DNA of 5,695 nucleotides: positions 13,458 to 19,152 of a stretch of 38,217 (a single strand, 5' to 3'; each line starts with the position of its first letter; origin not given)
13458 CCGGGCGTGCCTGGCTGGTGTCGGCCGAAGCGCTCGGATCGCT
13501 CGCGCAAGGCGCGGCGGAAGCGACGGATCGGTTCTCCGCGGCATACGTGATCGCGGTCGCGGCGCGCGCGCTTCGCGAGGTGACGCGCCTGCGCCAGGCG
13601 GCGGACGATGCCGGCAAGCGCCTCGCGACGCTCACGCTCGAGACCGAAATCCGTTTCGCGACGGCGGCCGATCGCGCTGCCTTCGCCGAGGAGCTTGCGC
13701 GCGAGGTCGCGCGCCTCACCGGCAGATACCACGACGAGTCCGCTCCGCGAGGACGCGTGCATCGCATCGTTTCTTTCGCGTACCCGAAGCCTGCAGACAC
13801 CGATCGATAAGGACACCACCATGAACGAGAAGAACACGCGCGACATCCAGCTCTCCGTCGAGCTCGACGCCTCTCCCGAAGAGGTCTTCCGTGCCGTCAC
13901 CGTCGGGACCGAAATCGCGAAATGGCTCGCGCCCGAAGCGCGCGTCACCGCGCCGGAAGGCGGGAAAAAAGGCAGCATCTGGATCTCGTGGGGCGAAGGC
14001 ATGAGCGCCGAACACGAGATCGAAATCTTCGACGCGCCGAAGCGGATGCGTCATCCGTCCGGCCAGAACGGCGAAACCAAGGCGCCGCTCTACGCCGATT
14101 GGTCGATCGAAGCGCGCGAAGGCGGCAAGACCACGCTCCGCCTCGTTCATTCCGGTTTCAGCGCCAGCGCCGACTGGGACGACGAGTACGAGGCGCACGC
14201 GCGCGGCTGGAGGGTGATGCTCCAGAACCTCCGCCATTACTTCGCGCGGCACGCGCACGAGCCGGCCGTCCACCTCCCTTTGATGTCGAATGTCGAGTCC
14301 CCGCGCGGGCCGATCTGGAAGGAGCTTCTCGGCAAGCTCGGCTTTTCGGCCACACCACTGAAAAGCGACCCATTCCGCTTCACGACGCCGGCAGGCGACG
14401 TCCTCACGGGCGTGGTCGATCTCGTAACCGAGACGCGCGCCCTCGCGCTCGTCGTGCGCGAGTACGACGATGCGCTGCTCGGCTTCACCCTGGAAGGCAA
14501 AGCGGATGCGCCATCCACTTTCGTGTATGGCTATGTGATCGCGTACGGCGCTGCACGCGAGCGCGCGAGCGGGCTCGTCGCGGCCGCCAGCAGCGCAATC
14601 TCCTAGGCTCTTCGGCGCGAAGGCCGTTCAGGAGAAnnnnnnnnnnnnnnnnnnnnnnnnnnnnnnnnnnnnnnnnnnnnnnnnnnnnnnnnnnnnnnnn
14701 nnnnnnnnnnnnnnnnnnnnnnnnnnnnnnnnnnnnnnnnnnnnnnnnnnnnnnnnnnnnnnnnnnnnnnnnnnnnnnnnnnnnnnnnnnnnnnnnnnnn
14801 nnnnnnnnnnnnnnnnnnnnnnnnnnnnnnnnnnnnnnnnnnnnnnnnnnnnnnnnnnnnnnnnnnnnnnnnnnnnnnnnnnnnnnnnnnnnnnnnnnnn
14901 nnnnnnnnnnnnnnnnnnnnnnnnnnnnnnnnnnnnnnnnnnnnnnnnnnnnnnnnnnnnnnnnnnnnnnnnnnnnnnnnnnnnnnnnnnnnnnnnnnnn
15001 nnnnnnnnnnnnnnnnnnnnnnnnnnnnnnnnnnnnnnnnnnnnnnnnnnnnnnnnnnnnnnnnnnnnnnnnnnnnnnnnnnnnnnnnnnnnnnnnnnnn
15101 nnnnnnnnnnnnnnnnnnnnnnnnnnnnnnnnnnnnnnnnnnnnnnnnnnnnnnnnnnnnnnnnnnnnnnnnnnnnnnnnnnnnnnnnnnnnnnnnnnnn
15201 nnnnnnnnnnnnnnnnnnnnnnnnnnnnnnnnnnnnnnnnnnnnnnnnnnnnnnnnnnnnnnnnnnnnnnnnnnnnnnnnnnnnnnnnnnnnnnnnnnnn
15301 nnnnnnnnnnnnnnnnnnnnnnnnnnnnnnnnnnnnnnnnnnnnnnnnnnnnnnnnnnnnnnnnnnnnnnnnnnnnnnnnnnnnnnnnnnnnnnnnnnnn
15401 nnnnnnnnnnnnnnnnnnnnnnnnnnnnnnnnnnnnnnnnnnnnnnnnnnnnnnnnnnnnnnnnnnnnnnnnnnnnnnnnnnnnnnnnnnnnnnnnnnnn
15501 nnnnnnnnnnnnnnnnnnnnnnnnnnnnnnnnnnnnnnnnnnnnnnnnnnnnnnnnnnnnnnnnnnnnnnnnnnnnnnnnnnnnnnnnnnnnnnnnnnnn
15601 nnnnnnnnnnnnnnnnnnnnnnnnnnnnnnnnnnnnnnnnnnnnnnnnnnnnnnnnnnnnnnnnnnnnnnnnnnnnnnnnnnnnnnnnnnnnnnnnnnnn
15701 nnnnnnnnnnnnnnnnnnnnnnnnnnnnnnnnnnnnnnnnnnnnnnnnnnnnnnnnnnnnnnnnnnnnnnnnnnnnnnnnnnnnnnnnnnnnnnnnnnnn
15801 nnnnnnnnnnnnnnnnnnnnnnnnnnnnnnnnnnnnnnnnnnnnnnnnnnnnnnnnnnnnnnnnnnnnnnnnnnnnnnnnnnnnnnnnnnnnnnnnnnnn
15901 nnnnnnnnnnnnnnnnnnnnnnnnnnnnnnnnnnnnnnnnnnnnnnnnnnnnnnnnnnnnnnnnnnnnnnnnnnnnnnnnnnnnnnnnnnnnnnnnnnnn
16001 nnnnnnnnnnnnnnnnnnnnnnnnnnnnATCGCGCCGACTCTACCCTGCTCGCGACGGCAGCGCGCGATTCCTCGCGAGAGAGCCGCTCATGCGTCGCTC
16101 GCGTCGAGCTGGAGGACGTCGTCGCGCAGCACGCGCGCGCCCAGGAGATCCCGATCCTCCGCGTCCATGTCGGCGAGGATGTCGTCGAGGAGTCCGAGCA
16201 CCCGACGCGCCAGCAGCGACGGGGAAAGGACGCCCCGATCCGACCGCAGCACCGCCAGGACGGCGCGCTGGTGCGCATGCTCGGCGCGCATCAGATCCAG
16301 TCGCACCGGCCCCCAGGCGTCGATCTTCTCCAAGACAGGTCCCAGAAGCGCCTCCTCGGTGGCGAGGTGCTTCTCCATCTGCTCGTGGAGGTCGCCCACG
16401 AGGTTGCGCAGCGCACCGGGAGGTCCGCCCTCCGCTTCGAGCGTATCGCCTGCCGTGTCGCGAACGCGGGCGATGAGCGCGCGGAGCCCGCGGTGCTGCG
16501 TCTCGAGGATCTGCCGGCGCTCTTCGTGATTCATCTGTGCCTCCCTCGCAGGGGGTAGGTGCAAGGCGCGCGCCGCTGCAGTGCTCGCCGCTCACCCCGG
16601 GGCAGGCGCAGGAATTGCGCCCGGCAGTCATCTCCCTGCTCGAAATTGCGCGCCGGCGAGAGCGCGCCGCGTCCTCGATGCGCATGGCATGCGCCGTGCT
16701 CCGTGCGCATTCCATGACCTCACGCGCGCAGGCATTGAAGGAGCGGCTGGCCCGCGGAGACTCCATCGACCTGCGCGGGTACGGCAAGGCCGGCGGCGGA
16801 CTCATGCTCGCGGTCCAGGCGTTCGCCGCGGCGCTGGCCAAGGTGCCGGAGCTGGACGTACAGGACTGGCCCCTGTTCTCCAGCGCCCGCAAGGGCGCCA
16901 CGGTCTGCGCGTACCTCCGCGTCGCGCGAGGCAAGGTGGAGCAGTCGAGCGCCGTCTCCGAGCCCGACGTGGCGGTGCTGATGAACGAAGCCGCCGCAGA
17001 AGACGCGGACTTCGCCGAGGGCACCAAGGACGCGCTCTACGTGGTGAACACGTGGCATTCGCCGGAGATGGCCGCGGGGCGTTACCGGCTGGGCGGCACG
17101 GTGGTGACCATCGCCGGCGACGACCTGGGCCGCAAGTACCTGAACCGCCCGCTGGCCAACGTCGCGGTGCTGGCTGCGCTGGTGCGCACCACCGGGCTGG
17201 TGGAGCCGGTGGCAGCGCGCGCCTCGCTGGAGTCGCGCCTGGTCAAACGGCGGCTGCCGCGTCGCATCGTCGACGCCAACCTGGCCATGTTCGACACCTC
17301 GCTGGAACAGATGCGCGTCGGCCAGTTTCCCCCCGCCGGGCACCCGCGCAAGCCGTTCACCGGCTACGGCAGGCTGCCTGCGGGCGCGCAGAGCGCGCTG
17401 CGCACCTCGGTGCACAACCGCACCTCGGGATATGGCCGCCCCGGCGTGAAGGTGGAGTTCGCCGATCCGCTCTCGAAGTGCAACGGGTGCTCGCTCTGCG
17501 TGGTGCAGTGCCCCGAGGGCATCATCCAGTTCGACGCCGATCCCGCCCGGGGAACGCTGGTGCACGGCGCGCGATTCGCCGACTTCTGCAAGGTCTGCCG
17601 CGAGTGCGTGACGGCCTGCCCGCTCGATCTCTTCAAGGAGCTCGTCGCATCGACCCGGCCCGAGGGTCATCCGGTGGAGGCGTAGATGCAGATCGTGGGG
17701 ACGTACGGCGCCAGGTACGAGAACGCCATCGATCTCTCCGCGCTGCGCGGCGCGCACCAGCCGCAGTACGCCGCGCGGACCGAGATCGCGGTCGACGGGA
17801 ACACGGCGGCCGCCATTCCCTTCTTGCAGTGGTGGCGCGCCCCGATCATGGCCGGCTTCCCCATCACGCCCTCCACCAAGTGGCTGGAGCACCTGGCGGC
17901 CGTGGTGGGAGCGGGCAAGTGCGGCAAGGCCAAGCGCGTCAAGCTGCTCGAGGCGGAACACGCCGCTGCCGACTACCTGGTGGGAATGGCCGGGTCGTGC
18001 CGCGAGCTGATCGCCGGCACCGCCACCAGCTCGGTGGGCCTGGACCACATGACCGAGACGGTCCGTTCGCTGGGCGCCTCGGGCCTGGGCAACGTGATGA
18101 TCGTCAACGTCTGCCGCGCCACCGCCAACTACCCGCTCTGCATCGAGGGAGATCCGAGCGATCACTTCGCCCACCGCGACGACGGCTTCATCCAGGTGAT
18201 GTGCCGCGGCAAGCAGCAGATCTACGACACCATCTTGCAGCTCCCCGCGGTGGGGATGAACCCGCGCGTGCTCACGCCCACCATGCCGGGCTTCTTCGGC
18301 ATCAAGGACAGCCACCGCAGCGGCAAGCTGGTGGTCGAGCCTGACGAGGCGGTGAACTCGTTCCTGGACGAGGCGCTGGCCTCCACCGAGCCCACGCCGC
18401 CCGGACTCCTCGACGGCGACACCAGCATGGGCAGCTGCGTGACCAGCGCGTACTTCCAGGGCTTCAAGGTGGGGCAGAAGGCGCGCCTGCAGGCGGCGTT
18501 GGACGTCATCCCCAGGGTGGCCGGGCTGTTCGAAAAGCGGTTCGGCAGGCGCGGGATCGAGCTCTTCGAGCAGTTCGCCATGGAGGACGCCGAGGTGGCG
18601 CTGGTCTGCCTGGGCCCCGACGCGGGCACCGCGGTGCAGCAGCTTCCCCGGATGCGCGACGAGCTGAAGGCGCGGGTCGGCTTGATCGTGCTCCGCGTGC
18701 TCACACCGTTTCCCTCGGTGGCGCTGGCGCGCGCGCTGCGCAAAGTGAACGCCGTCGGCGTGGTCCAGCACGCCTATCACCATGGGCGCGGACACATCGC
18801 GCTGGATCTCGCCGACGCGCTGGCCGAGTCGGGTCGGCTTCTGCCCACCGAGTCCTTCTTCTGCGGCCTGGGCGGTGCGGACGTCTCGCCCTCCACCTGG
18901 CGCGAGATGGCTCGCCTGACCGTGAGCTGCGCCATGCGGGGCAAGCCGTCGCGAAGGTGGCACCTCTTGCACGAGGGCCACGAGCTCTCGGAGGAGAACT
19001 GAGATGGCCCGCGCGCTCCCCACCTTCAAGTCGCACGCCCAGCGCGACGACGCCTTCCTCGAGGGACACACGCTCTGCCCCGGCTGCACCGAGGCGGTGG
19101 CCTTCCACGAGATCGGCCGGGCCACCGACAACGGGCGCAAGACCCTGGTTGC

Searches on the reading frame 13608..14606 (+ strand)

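Call 13: search_protein_families(library=pfam, proteins=[window:13608-14606:+])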
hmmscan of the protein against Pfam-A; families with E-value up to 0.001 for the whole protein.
window:13608-14606:+ (332 aa): 2 families
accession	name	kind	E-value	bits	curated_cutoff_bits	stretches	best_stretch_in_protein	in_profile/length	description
PF08327.17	AHSA1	-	1.5e-11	45.1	22.1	1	87-212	1-124/125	Activator of Hsp90 ATPase homolog 1-like protein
PF10604.15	Polyketide_cyc2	-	5.8e-05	23.9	27.4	1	79-178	3-103/142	Polyketide cyclase / dehydrase and lipid transport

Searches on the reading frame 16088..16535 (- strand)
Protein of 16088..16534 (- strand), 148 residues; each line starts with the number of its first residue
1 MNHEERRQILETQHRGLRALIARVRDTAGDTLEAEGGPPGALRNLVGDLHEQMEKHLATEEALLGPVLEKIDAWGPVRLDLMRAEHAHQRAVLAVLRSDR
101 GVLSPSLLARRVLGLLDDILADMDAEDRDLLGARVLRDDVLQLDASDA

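Call 16: search_protein_families(library=pfam, proteins=[window:16088-16535:-])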
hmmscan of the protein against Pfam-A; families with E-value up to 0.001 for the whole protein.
window:16088-16535:- (149 aa): 0 families

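Call 57: search_protein_families(library=pfam, proteins=[window:16088-16535:-], max_evalue=1)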
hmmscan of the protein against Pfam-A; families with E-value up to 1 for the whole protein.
window:16088-16535:- (149 aa): 0 families

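Call 58: search_protein_families(library=pfam, proteins=[window:16088-16534:-], max_evalue=0.01)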
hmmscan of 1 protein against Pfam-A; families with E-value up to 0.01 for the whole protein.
window:16088-16534:- (148 aa): 1 family
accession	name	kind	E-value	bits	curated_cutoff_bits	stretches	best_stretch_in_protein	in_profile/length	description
PF01814.28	Hemerythrin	-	9.1e-13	49.2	25.3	1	8-131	4-124/127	Hemerythrin HHE cation binding domain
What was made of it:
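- Tried and rejected: The correct frame, 16088-16534, gives Hemerythrin at E 9e-13 (call 58).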

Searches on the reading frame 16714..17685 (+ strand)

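Call 16: search_protein_families(library=pfam, proteins=[window:16714-17685:+])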
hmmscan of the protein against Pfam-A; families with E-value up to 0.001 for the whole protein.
window:16714-17685:+ (323 aa): 10 families
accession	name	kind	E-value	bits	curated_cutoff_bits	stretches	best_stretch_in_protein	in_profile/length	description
PF01558.24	POR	-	2.6e-17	64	27.4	1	27-195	2-170/173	Pyruvate ferredoxin/flavodoxin oxidoreductase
PF12838.12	Fer4_7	-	1.8e-07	32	27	1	255-304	1-50/52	4Fe-4S dicluster domain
PF00037.32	Fer4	-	4.1e-07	30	21.1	1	254-272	6-24/24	4Fe-4S binding domain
PF13183.11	Fer4_8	-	8.4e-07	29.9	27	0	239-270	46-68/68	4Fe-4S dicluster domain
PF12837.12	Fer4_6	-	1.8e-06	28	25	1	254-271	7-24/24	4Fe-4S binding domain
PF13187.11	Fer4_9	-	1.9e-06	28.2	27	1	255-304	1-49/52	4Fe-4S dicluster domain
PF12797.12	Fer4_2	-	2.7e-05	24.3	24.5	0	253-268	7-22/22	4Fe-4S binding domain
PF13484.11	Fer4_16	-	0.00019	22.6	30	0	292-309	2-19/66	4Fe-4S double cluster binding domain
PF12800.12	Fer4_4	-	0.00022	21.8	24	0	254-269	2-17/17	4Fe-4S binding domain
PF13237.11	Fer4_10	-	0.00024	21.4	25.5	0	254-303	7-53/53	4Fe-4S dicluster domain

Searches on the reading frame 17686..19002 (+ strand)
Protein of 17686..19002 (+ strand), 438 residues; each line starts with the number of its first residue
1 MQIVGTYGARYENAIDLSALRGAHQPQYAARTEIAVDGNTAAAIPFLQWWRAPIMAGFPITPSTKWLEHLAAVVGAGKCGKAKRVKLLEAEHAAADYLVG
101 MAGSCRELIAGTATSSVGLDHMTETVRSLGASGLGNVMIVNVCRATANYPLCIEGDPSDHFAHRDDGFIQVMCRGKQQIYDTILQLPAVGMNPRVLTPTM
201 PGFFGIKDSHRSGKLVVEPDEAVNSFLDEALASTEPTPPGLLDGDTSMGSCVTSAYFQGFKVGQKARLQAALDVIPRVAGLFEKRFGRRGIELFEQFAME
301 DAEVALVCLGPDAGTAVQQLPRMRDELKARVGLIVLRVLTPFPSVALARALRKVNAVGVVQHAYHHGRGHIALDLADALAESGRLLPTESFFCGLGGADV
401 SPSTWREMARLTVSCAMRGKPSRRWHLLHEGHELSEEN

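Call 16: search_protein_families(library=pfam, proteins=[window:17686-19002:+])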
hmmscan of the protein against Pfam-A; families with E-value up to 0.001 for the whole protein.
window:17686-19002:+ (438 aa): 2 families
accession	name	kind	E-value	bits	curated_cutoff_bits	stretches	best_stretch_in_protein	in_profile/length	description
PF01855.24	POR_N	-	1.1e-19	71.6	27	1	54-239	10-189/231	Pyruvate flavodoxin/ferredoxin oxidoreductase, thiamine diP-bdg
PF17147.9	PFOR_II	-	2e-11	44.5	27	1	302-403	1-100/102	Pyruvate:ferredoxin oxidoreductase core domain II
